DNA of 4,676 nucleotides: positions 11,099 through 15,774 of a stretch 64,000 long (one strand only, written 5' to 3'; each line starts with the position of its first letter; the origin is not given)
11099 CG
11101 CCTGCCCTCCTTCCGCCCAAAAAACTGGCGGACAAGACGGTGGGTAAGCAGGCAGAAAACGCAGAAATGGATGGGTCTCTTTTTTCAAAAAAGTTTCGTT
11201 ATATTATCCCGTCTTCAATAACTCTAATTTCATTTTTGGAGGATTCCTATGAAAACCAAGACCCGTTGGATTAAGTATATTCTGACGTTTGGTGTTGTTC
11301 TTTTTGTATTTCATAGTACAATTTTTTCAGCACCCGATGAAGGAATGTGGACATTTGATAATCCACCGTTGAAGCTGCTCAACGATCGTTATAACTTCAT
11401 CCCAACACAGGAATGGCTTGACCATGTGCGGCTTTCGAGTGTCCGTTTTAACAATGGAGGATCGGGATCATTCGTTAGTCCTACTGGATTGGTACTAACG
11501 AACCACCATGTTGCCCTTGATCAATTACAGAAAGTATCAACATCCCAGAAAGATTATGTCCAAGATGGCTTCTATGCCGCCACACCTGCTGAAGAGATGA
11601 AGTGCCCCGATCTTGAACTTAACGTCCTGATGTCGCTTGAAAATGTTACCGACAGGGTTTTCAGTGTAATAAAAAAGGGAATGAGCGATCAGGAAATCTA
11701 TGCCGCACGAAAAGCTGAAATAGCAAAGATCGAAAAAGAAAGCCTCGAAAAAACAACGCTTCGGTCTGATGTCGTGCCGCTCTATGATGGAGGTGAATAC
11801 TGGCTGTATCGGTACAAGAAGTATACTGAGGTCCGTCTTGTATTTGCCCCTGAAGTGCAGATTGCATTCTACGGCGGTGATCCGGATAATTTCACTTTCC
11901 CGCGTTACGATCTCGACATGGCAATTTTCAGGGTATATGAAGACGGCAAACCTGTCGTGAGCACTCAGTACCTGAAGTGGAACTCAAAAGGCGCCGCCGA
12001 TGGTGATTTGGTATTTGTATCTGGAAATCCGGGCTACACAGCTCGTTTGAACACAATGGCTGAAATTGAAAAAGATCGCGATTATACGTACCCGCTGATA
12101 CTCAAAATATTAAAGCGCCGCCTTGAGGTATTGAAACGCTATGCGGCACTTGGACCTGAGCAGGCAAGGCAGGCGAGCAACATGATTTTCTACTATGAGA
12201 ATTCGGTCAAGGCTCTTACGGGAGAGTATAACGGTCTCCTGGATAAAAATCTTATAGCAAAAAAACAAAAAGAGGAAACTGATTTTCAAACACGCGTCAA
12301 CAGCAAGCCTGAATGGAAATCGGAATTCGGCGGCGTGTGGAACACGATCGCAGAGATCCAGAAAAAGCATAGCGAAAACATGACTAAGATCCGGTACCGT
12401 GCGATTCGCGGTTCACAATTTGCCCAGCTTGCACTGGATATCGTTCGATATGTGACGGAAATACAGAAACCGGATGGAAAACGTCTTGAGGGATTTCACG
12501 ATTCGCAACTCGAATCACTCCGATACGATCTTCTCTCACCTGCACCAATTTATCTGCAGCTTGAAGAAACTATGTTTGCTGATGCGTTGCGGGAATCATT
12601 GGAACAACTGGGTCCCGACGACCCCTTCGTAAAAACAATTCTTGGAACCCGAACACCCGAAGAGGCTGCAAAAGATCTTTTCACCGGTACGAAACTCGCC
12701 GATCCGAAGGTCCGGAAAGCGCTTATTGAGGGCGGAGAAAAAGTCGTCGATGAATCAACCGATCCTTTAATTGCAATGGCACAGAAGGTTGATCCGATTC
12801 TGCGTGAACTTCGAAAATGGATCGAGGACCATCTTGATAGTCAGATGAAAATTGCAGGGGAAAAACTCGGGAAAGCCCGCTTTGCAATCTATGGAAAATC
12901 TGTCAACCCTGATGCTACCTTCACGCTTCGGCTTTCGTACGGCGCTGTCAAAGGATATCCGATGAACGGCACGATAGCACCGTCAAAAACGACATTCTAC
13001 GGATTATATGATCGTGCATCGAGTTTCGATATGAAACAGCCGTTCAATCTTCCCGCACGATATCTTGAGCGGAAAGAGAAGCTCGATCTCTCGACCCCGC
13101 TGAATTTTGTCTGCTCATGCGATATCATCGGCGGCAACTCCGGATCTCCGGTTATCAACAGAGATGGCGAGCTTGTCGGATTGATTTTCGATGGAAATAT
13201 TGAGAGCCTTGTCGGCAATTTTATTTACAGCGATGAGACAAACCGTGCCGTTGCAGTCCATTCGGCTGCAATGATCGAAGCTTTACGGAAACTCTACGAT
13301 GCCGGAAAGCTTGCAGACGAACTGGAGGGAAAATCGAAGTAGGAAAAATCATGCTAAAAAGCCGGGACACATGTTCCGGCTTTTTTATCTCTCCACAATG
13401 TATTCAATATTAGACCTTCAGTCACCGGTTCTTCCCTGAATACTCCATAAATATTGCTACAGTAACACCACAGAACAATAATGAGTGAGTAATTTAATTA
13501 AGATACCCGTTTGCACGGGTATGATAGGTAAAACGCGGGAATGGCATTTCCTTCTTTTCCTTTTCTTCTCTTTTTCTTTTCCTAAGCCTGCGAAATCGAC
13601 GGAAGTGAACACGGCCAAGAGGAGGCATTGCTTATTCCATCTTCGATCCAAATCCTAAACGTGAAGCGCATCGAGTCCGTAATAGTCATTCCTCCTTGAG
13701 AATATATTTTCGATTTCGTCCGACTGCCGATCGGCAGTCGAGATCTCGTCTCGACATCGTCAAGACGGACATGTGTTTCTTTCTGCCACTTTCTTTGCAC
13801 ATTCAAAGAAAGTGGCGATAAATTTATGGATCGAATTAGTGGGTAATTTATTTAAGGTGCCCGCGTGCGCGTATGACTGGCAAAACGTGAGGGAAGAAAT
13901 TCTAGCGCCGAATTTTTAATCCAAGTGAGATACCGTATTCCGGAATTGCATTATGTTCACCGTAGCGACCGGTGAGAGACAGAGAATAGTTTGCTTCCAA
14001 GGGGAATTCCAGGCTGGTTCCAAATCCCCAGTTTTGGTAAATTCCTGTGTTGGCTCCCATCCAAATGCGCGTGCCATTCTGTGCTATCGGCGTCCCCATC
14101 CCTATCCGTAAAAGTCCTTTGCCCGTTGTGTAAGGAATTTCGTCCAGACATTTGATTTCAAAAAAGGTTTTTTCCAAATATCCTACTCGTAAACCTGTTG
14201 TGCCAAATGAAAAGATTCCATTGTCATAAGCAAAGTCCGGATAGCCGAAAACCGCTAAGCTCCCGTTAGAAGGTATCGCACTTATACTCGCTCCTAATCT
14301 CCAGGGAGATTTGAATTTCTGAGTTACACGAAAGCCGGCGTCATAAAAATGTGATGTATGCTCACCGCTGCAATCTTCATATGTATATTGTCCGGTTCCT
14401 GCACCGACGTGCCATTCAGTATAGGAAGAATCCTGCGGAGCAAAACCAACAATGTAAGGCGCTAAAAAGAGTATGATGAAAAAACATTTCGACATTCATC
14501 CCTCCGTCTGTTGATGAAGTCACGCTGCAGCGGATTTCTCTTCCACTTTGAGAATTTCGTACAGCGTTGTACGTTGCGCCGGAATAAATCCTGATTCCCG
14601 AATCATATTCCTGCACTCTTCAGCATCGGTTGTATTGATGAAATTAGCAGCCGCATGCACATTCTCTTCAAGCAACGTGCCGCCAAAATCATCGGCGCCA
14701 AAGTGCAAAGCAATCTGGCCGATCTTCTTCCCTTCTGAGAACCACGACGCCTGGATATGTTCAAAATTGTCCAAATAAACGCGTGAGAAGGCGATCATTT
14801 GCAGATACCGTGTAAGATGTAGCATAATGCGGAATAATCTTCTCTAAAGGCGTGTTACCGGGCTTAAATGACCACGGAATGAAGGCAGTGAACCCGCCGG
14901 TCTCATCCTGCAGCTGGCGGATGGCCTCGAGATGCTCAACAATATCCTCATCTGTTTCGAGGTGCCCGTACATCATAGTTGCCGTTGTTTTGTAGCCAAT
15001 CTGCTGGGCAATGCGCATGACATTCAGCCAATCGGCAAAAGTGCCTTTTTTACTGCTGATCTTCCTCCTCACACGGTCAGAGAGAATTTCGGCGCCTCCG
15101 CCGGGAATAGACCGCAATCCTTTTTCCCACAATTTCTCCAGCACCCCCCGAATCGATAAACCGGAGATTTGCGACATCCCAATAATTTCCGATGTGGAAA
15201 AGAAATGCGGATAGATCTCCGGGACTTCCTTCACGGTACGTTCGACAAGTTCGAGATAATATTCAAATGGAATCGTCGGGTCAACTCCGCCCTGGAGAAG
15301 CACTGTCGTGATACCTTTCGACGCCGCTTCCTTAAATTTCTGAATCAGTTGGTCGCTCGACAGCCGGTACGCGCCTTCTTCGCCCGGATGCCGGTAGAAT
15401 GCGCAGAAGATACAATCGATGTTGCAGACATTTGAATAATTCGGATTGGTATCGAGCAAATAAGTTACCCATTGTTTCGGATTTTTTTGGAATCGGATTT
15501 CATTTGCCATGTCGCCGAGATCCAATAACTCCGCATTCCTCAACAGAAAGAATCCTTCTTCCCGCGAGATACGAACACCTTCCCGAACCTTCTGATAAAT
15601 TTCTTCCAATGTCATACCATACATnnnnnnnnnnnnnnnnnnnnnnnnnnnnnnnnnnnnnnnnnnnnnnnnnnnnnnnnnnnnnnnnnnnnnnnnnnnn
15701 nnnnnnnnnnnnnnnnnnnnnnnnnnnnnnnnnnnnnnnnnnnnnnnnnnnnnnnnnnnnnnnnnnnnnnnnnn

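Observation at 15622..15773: MITE-like element with a perfect 29-bp target-site duplication that split a translationally coupled gene pair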

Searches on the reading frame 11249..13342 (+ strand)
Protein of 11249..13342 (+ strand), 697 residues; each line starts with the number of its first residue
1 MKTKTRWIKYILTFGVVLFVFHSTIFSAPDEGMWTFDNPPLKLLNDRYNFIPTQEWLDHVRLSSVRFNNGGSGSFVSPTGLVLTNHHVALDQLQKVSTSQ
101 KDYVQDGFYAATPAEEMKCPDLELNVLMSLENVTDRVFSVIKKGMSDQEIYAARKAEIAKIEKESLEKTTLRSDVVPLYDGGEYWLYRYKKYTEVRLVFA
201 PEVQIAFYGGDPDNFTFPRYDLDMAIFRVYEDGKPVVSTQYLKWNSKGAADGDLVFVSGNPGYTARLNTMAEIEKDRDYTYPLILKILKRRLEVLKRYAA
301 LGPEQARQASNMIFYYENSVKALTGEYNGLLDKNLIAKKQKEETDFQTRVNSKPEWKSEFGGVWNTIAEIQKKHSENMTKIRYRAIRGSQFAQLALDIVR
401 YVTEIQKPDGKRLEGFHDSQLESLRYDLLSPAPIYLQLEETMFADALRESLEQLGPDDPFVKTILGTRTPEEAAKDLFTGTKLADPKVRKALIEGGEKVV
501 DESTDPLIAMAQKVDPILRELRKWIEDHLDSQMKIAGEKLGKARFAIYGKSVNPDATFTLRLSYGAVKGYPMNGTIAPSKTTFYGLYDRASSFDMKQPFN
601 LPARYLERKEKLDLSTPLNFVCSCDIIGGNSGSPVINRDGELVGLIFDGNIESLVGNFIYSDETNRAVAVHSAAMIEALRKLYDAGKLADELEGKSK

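Call 8: search_protein_families(library=pfam, proteins=[window:11249-13342:+], max_evalue=0.01)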
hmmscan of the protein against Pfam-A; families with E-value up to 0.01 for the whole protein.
window:11249-13342:+ (697 aa): 3 families
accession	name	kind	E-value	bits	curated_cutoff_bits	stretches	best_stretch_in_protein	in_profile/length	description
PF10459.15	Peptidase_S46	-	1.9e-207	691.7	22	1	30-693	2-697/698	Peptidase S46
PF13365.12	Trypsin_2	-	1.9e-13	51.8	27.6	1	620-645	119-144/144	Trypsin-like peptidase domain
PF00089.32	Trypsin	-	0.0001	22.6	20.6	0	625-649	174-198/220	Trypsin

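Call 9: search_protein_families(library=padloc, proteins=[window:11249-13342:+], max_evalue=0.01)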
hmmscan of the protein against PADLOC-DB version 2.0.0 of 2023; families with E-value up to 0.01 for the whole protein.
window:11249-13342:+ (697 aa): 2 families
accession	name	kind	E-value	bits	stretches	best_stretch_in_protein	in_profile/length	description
PDLC02960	RT-Protease_XI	-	0.00011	19.3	1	622-664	459-500/506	single gene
PDLC02959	RT-Protease_XI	-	0.00018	18.5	1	622-665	462-505/510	single gene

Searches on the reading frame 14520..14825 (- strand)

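Call 8: search_protein_families(library=pfam, proteins=[window:14520-14825:-], max_evalue=0.01)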
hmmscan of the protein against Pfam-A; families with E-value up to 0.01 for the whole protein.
window:14520-14825:- (101 aa): 1 family
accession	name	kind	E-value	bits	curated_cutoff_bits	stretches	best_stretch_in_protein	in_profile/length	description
PF19288.4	CofH_C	-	7.2e-26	90.9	27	1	6-96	33-123/125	CofH/MqnC C-terminal region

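Call 9: search_protein_families(library=padloc, proteins=[window:14520-14825:-], max_evalue=0.01)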
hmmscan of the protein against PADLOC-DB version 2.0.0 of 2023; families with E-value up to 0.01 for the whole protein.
window:14520-14825:- (101 aa): 0 families

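Call 14: search_protein_families(library=ncbifam, proteins=[window:14520-14825:-], max_evalue=0.01)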
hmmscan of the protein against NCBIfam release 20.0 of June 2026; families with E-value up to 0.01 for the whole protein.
window:14520-14825:- (101 aa): 9 families
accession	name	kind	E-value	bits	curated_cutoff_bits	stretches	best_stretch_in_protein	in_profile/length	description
TIGR03699.1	menaquin_MqnC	equivalog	1.6e-32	112.7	428.1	1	5-92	255-342/342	cyclic dehypoxanthinyl futalosine synthase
NF006277.0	PRK08445.1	equivalog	1.9e-26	92.7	576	1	5-93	258-346/348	dehypoxanthine futalosine cyclase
TIGR00423.1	TIGR00423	subfamily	3e-26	92.4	260.25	1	5-92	221-310/310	CofH family radical SAM protein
NF005609.0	PRK07360.1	equivalog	6.1e-23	81.2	426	1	8-95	281-371/374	7,8-didemethyl-8-hydroxy-5-deazariboflavin synthase subunit CofH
TIGR03700.1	mena_SCO4494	equivalog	2.1e-20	73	434.55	1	7-91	264-350/351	aminofutalosine synthase MqnE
TIGR03551.1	F420_cofH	equivalog_domain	3.1e-19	69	374.1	1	7-91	257-344/345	5-amino-6-(D-ribitylamino)uracil--L-tyrosine 4-hydroxyphenyl transferase CofH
NF006276.0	PRK08444.1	equivalog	2.6e-16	59.6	560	1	6-93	262-351/353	aminofutalosine synthase MqnE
NF006687.0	PRK09234.1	equivalog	2.6e-11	42.4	1018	1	9-99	751-844/849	bifunctional FO biosynthesis protein CofGH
NF004580.0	PRK05926.1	equivalog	5.4e-06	25.9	583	1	9-83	287-363/370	hypothetical protein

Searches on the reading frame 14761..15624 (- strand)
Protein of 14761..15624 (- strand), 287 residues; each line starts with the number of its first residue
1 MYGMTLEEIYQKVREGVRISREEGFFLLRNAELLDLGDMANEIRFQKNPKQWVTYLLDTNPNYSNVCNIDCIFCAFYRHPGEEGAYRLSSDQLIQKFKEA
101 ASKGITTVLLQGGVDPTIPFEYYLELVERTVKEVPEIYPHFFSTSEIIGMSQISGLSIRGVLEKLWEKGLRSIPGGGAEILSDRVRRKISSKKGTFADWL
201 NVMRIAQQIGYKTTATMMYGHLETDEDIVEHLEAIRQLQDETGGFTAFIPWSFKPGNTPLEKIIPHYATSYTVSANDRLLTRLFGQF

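Call 8: search_protein_families(library=pfam, proteins=[window:14761-15624:-], max_evalue=0.01)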
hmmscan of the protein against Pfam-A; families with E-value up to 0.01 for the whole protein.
window:14761-15624:- (287 aa): 2 families
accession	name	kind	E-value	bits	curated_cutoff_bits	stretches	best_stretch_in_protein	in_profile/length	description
PF04055.27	Radical_SAM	-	2.9e-26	93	29.5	1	63-234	3-165/166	Radical SAM superfamily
PF19288.4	CofH_C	-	0.006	16.9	27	0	244-263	3-22/125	CofH/MqnC C-terminal region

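Call 9: search_protein_families(library=padloc, proteins=[window:14761-15624:-], max_evalue=0.01)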
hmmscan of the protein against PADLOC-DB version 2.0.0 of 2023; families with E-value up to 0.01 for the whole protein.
window:14761-15624:- (287 aa): 0 families

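Call 14: search_protein_families(library=ncbifam, proteins=[window:14761-15624:-], max_evalue=0.01)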
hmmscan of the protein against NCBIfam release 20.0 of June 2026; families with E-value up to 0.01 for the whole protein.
window:14761-15624:- (287 aa): 19 families
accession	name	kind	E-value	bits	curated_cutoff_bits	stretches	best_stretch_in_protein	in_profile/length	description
TIGR03699.1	menaquin_MqnC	equivalog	5.6e-99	331.2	428.1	1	18-269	2-253/342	cyclic dehypoxanthinyl futalosine synthase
NF006277.0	PRK08445.1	equivalog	2.5e-83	279.8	576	1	18-269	3-254/348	dehypoxanthine futalosine cyclase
TIGR00423.1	TIGR00423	subfamily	6.1e-74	249.1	260.25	1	53-265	1-213/310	CofH family radical SAM protein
TIGR03700.1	mena_SCO4494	equivalog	1.1e-73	248.2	434.55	1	9-263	1-254/351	aminofutalosine synthase MqnE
TIGR03551.1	F420_cofH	equivalog_domain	3.7e-69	233.2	374.1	1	22-262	4-244/345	5-amino-6-(D-ribitylamino)uracil--L-tyrosine 4-hydroxyphenyl transferase CofH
NF005609.0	PRK07360.1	equivalog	4.2e-69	233.1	426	1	5-262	7-267/374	7,8-didemethyl-8-hydroxy-5-deazariboflavin synthase subunit CofH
NF006687.0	PRK09234.1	equivalog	2.2e-65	221.3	1018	1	9-260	482-734/849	bifunctional FO biosynthesis protein CofGH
NF004580.0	PRK05926.1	equivalog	4.1e-49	167.7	583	1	5-274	14-284/370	hypothetical protein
NF006276.0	PRK08444.1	equivalog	2.1e-48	165.2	560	1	8-258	2-250/353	aminofutalosine synthase MqnE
TIGR03956.1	rSAM_HydE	equivalog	2.9e-12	46.5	254.6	1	62-136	54-128/340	[FeFe] hydrogenase H-cluster radical SAM maturase HydE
TIGR03910.1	pyrrolys_PylB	equivalog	1.9e-09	36.9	348.2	1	5-263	4-249/347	methylornithine synthase PylB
NF004884.0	PRK06245.1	equivalog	3.7e-07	29.3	209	1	47-116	5-72/340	7,8-didemethyl-8-hydroxy-5-deazariboflavin synthase subunit CofG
TIGR03550.1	F420_cofG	equivalog_domain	1.4e-06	27.7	213.35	1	64-247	11-199/322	7,8-didemethyl-8-hydroxy-5-deazariboflavin synthase CofG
TIGR02351.2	thiH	equivalog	0.00042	19.5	380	1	63-135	79-151/364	2-iminoacetate synthase ThiH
TIGR00433.2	bioB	equivalog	0.00044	19.6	225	1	22-239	6-212/307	biotin synthase BioB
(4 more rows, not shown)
